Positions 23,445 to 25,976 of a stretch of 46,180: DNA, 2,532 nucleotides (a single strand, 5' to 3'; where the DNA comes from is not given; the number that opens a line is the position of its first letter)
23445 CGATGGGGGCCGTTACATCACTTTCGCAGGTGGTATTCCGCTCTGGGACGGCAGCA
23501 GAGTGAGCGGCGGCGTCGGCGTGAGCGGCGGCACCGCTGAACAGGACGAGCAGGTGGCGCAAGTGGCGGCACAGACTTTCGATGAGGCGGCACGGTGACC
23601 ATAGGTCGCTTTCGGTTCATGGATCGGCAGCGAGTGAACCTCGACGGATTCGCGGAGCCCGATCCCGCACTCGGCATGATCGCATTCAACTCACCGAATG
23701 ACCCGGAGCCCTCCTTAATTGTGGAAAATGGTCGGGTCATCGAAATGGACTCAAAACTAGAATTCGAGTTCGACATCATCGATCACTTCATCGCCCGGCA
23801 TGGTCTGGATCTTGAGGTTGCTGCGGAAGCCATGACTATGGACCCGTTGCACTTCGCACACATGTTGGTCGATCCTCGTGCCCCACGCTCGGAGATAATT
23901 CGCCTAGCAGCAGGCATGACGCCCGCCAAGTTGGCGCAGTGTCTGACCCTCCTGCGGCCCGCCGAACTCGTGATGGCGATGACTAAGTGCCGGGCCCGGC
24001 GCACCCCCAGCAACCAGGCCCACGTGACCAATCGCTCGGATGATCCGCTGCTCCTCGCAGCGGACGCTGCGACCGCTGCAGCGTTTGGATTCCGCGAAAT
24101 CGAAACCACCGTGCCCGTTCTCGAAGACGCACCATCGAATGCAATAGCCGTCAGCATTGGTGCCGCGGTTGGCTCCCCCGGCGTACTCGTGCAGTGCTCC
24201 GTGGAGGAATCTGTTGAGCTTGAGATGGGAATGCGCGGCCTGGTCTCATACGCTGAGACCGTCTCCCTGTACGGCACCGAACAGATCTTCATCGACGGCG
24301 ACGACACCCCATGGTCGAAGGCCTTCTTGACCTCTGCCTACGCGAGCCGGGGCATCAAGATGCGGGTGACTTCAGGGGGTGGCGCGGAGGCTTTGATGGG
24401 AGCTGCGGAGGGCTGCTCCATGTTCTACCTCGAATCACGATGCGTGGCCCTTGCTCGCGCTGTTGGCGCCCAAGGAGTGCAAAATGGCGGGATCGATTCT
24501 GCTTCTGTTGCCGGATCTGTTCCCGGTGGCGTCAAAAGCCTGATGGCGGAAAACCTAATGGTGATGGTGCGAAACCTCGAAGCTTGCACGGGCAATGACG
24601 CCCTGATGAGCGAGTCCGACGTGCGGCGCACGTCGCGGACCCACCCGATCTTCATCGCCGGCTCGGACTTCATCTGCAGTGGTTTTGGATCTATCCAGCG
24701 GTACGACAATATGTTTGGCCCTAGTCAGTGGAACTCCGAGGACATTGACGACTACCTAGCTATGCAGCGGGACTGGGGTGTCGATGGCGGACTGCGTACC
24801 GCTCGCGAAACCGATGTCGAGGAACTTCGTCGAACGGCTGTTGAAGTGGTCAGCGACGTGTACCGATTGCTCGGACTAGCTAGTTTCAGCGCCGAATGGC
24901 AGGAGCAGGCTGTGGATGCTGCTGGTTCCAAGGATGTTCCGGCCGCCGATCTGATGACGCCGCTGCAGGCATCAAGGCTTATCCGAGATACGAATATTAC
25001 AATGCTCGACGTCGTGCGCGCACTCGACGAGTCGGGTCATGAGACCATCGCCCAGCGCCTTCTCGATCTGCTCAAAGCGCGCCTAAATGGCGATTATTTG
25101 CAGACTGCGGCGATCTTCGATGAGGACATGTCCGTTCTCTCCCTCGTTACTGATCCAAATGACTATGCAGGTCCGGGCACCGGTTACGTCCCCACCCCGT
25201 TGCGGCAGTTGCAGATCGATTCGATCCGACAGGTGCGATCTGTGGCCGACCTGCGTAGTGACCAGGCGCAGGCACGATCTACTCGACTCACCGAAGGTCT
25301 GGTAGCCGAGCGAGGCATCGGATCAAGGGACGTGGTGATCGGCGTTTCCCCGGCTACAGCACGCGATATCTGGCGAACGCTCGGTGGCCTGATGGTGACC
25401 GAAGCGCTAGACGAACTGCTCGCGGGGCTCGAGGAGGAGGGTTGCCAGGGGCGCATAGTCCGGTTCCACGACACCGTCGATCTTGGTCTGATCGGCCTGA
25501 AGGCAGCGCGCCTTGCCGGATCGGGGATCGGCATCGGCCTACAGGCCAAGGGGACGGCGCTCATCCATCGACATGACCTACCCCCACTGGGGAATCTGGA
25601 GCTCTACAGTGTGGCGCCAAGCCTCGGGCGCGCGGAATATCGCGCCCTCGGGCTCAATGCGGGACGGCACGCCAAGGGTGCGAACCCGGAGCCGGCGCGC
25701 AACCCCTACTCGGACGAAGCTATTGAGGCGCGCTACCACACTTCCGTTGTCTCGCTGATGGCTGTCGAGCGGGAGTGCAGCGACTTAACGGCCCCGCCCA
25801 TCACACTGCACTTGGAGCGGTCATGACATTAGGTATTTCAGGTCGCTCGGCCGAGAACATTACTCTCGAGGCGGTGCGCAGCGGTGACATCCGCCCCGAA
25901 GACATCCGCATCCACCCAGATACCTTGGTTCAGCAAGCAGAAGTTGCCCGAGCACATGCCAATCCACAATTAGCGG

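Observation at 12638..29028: Microcompartment super-locus: RMM-type amino-alcohol metabolosome joined to a B12 diol-dehydratase operon at one divergent promoter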

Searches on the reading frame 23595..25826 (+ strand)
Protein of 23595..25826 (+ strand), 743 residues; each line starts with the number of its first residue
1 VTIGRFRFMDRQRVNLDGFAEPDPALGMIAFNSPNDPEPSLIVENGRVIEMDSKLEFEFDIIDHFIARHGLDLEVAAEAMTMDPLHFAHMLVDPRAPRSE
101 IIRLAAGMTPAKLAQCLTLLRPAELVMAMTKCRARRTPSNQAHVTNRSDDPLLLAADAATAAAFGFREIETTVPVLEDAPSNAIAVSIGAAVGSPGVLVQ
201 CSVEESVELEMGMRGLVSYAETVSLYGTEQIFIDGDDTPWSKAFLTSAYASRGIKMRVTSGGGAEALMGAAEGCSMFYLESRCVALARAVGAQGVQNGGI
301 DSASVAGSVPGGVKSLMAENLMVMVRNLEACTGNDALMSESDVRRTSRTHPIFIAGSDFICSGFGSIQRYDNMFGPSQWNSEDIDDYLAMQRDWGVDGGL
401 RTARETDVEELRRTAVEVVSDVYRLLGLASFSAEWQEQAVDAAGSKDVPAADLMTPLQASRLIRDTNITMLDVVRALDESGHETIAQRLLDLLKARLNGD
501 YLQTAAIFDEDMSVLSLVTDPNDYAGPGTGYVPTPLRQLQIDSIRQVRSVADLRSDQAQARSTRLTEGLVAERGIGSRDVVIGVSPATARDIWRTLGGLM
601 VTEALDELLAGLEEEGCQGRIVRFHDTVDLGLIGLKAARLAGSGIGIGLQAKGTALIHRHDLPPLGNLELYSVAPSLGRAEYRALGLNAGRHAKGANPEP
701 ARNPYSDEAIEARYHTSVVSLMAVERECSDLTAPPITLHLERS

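Call 4: search_protein_families(library=pfam, proteins=[window:23595-25826:+], max_evalue=0.01)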
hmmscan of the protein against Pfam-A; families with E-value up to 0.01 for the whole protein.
window:23595-25826:+ (743 aa): 2 families
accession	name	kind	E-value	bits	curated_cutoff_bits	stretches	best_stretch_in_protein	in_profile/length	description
PF02286.21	Dehydratase_LU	-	9.4e-230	764.2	25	1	4-550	4-550/552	Dehydratase large subunit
PF02288.20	Dehydratase_MU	-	3e-23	82.2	27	1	602-698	15-109/110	Dehydratase medium subunit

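Call 18: search_solved_structures(query=window:23595-25826:+, show_alignments=2)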
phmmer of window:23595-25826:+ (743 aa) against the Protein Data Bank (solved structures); distinct sequences matched with E-value up to 0.001: 14.
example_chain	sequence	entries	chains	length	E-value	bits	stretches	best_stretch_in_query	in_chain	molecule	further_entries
9vii_B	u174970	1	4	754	3.7e-200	669.8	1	5-741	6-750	Glycerol dehydrase alpha subunit,Glycerol dehydrase beta subunit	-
9vij_B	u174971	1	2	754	5.3e-200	669.3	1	5-741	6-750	Glycerol dehydrase alpha subunit,Glycerol dehydrase beta subunit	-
9vi2_A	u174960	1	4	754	1.1e-199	668.3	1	5-741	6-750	Glycerol dehydrase alpha subunit,Glycerol dehydrase beta subunit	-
9vig_B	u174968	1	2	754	1.1e-199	668.3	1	5-741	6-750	Glycerol dehydrase alpha subunit,Glycerol dehydrase beta subunit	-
9via_B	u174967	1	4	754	1.5e-199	667.8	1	5-741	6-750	Glycerol dehydrase alpha subunit,Glycerol dehydrase beta subunit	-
7xrk_A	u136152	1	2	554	2.9e-165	554.5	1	4-534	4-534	Diol dehydrase alpha subunit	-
1dio_A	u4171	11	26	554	3.1e-165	554.4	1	4-533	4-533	PROTEIN (DIOL DEHYDRATASE) | PROPANEDIOL DEHYDRATASE | DIOL DEHYDRATASE alpha chain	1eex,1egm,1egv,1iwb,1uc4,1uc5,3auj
1iwp_A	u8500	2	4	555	6.6e-165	553.3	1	5-544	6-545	Glycerol Dehydratase Alpha subunit | glycerol dehydrase alpha subunit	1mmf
5ysh_A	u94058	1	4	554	1.6e-164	552.1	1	4-533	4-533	Diol dehydrase alpha subunit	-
1mmf_B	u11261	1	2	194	9.9e-32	113.1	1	564-741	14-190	glycerol dehydrase beta subunit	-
1iwp_B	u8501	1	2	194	9.9e-32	113.1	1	564-741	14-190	Glycerol Dehydratase Beta subunit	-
5yrt_B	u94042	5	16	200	6.2e-28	100.6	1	565-717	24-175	Diol dehydrase beta subunit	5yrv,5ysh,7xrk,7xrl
1dio_B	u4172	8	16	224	6.7e-28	100.5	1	564-717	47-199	PROTEIN (DIOL DEHYDRATASE) | PROPANEDIOL DEHYDRATASE | DIOL DEHYDRATASE beta chain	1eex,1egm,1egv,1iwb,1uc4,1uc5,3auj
1nbw_B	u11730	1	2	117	6.3e-05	24.6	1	603-694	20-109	GLYCEROL DEHYDRATASE REACTIVASE BETA SUBUNIT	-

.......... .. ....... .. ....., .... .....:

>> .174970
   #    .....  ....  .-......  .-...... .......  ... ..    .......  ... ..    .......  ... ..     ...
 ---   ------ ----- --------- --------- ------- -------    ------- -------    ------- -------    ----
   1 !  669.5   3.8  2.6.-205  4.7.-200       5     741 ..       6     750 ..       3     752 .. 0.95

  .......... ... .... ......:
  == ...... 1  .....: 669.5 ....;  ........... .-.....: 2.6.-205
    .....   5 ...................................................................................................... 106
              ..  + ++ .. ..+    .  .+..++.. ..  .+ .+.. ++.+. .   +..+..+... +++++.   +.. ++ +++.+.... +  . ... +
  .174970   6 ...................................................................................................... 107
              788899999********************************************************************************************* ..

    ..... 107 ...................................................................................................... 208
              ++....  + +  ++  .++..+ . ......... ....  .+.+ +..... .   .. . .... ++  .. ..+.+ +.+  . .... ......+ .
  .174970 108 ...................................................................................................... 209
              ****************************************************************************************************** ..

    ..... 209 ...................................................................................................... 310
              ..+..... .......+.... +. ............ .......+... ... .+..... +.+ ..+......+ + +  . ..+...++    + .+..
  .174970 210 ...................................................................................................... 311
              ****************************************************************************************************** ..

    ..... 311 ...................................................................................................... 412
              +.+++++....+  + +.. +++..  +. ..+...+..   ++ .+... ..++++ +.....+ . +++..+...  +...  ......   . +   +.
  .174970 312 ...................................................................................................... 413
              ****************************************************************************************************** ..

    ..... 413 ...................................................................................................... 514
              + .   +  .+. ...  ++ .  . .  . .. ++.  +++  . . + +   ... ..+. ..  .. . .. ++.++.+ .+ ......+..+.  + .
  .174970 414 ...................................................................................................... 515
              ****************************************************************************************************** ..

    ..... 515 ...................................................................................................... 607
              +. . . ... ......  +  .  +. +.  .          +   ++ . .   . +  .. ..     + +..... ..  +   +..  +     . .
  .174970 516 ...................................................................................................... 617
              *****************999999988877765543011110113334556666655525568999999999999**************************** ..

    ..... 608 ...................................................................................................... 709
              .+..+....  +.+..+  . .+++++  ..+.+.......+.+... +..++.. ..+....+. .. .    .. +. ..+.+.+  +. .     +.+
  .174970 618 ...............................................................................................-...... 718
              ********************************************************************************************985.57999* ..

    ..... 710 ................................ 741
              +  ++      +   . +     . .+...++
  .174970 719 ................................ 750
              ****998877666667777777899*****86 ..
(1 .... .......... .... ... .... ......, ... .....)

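Call 19: search_protein_families(library=ncbifam, proteins=[window:23595-25826:+], max_evalue=0.001)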
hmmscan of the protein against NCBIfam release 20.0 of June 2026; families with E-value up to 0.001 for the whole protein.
window:23595-25826:+ (743 aa): 2 families
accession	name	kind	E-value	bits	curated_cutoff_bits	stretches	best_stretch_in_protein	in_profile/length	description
NF011979.0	PRK15444.1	subfamily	2e-249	828.8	788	1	3-552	4-553/555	propanediol/glycerol family dehydratase large subunit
NF011616.0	PRK15042.1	subfamily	1.9e-42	145.1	248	1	551-716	29-193/219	propanediol/glycerol family dehydratase medium subunit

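Call 22: find_homologous_proteins(query=window:23595-25826:+, max_evalue=1e-30)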
Query window:23595-25826:+ (743 aa): 7617 proteins with E <= 1e-30 among 8000 candidates; the best 120 are listed.
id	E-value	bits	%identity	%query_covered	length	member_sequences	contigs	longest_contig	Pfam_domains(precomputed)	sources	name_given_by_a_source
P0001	0.0e+0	1641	100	100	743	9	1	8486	PF02288.21,PF02286.22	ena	-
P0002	0.0e+0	1570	95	100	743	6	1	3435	PF02288.21,PF02286.22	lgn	-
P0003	0.0e+0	1551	94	100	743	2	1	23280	PF02288.21,PF02286.22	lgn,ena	-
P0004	0.0e+0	1326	81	100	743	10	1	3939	PF02288.21,PF02286.22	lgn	-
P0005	0.0e+0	1310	80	99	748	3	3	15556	PF02288.21,PF02286.22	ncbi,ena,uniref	ncbi:unannotated protein [freshwater metagenome]|uniref:Unannotated protein n=1 Tax=freshwater metag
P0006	0.0e+0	1308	80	99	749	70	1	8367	PF02288.21,PF02286.22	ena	-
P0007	0.0e+0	1307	80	99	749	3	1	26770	PF02288.21,PF02286.22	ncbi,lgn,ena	-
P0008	0.0e+0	1306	79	100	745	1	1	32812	PF02288.21,PF02286.22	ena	-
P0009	0.0e+0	1305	80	98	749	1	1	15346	PF02288.21,PF02286.22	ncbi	ncbi:MAG: propanediol/glycerol family dehydratase large subunit [Candidatus Nanopelagicales bacteriu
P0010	0.0e+0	1301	80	99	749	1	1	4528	PF02288.21,PF02286.22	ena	-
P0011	0.0e+0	1300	79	99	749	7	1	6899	PF02288.21,PF02286.22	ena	-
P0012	0.0e+0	1298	80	99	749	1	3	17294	PF02288.21,PF02286.22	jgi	-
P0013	0.0e+0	1295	80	99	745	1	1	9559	PF02288.21,PF02286.22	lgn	-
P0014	0.0e+0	1295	80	99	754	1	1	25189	PF02288.21,PF02286.22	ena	-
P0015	0.0e+0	1293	79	100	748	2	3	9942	PF02288.21,PF02286.22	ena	-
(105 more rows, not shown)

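Call 28: search_dna_similar(query=window:23595-25826:+, collection=plasmids, mode=protein, max_rows=25)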
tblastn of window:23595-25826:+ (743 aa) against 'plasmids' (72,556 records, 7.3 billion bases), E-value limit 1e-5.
Records with a match: 93; places in all: 95; records where one place covers at least 80% of the query: 86.
Best place of each record, by identity: <60% 93.
By first word of the organism name: Citrobacter 33; Klebsiella 24; Salmonella 7; Escherichia 7; Enterobacter 3; Enterobacteriaceae 3; Halomarina 2; Haladaptatus 2; Cetobacterium 2; Listeria 2; and 8 more.
By predicted mobility (MOB-suite, as given by PLSDB): non-mobilizable 37; mobilizable 32; conjugative 24.
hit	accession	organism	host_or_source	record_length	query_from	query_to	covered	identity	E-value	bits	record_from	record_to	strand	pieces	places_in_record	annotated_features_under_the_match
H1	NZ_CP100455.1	Halomarina sp. BND7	cell culture,sediment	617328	5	741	97%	49.5%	1e-168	620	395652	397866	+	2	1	propanediol/glycerol family dehydratase large subunit | propanediol/glycerol family dehydratase medium subunit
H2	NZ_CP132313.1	Shinella zoogloeoides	Homo sapiens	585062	5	735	98%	48.5%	0e+0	590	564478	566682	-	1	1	propanediol/glycerol family dehydratase large subunit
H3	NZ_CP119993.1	Halomarina sp. PSR21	cell culture,saline soil from Tarim ...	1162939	5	741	97%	49.1%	5e-166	612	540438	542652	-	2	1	record has no annotation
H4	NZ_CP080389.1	Agrobacterium cucumeris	Cucumber,pure bacterial ...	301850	5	735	98%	48.2%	0e+0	597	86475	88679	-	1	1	propanediol/glycerol family dehydratase large subunit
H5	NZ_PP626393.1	Citrobacter freundii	-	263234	5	740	99%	46.5%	4e-162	599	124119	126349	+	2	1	propanediol/glycerol family dehydratase large subunit | propanediol/glycerol family dehydratase medium subunit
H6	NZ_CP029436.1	Klebsiella quasipneumoniae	Homo sapiens,Peri-rectal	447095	5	740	99%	46.4%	3e-161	596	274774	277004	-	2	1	propanediol/glycerol family dehydratase large subunit | propanediol/glycerol family dehydratase medium subunit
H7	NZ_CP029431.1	Klebsiella quasipneumoniae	Hospital waste water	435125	5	740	99%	46.4%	3e-161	596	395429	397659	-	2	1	propanediol/glycerol family dehydratase large subunit | propanediol/glycerol family dehydratase medium subunit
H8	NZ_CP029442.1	Klebsiella quasipneumoniae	Hospital waste water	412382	5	740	99%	46.4%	3e-161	596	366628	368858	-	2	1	propanediol/glycerol family dehydratase large subunit | propanediol/glycerol family dehydratase medium subunit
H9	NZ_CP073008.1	Citrobacter sp. BIDMC108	Homo sapiens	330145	5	740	99%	46.4%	3e-161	596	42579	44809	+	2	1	propanediol/glycerol family dehydratase large subunit | propanediol/glycerol family dehydratase medium subunit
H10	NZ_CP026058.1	Citrobacter freundii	Homo sapiens,lung tissue grind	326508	5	740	99%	46.4%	3e-161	596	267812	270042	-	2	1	propanediol/glycerol family dehydratase large subunit | propanediol/glycerol family dehydratase medium subunit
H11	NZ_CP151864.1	Citrobacter freundii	-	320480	5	740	99%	46.4%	3e-161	596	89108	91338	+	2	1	propanediol/glycerol family dehydratase large subunit | propanediol/glycerol family dehydratase medium subunit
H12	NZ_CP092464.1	Citrobacter freundii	Homo sapiens,bacterium,postoperative ...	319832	5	740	99%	46.4%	3e-161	596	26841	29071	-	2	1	propanediol/glycerol family dehydratase large subunit | propanediol/glycerol family dehydratase medium subunit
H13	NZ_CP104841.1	Enterobacter cloacae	Homo sapiens,other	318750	5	740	99%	46.4%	3e-161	596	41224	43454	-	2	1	propanediol/glycerol family dehydratase large subunit | propanediol/glycerol family dehydratase medium subunit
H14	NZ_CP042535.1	Citrobacter freundii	Whole organism,Shower 3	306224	5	740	99%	46.4%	3e-161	596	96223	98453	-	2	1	propanediol/glycerol family dehydratase large subunit | propanediol/glycerol family dehydratase medium subunit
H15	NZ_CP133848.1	Citrobacter freundii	Homo sapiens,pure culture,drain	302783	5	740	99%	46.4%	3e-161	596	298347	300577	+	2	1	propanediol/glycerol family dehydratase large subunit | propanediol/glycerol family dehydratase medium subunit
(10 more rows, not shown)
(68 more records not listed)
